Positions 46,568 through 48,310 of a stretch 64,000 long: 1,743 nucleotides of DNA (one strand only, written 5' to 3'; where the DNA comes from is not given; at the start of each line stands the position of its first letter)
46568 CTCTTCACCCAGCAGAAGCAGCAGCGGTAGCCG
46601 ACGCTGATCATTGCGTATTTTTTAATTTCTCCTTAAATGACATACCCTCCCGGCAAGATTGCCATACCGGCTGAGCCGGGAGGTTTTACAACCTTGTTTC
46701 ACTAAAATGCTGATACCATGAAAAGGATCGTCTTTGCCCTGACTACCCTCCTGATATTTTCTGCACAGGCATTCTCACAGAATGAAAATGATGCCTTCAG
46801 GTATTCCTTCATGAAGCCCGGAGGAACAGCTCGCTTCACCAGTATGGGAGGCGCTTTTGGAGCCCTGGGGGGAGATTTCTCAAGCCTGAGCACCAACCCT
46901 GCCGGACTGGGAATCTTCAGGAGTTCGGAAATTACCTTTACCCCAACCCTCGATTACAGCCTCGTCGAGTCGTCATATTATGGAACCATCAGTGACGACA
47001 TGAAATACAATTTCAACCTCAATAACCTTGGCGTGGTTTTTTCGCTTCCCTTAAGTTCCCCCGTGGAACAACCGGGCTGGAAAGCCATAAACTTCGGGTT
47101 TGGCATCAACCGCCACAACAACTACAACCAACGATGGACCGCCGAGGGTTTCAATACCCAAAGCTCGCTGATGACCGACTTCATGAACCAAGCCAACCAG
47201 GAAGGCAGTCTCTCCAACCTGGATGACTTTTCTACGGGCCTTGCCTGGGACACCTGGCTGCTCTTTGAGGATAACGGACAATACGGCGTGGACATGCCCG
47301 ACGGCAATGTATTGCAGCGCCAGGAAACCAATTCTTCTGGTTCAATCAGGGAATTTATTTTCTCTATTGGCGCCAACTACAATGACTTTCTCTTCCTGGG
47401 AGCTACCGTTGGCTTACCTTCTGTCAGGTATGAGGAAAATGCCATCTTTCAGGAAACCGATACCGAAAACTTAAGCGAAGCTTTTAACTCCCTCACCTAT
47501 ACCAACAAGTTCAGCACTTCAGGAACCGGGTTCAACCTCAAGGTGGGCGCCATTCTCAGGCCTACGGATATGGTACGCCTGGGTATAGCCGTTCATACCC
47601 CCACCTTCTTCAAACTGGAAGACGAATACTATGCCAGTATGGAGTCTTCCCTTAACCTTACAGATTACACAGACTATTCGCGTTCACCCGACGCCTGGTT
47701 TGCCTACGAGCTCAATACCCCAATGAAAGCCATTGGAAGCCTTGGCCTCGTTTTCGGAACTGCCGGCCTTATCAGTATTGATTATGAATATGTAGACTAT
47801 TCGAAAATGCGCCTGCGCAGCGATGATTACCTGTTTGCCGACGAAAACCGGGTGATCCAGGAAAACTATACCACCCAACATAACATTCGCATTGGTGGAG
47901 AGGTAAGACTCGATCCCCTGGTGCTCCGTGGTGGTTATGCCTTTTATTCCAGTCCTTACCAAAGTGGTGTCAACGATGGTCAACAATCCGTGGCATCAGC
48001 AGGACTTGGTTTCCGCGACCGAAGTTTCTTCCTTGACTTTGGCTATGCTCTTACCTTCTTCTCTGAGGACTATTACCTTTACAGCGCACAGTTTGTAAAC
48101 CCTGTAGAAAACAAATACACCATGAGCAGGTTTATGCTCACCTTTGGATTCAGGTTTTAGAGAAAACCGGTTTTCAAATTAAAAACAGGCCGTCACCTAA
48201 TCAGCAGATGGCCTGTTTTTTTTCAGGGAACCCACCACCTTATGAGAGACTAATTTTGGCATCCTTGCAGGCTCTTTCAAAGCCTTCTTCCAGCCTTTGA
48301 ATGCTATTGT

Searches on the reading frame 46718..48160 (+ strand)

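Call 78: search_protein_families(library=pfam, proteins=[window:46718-48160:+], max_evalue=0.0001)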
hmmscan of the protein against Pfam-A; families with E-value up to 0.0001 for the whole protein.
window:46718-48160:+ (480 aa): 1 family
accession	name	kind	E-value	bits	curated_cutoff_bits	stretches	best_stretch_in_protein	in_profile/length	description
PF03349.22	Toluene_X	-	6.5e-09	35.2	29.7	1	254-449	185-385/421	Outer membrane protein transport protein (OMPP1/FadL/TodX)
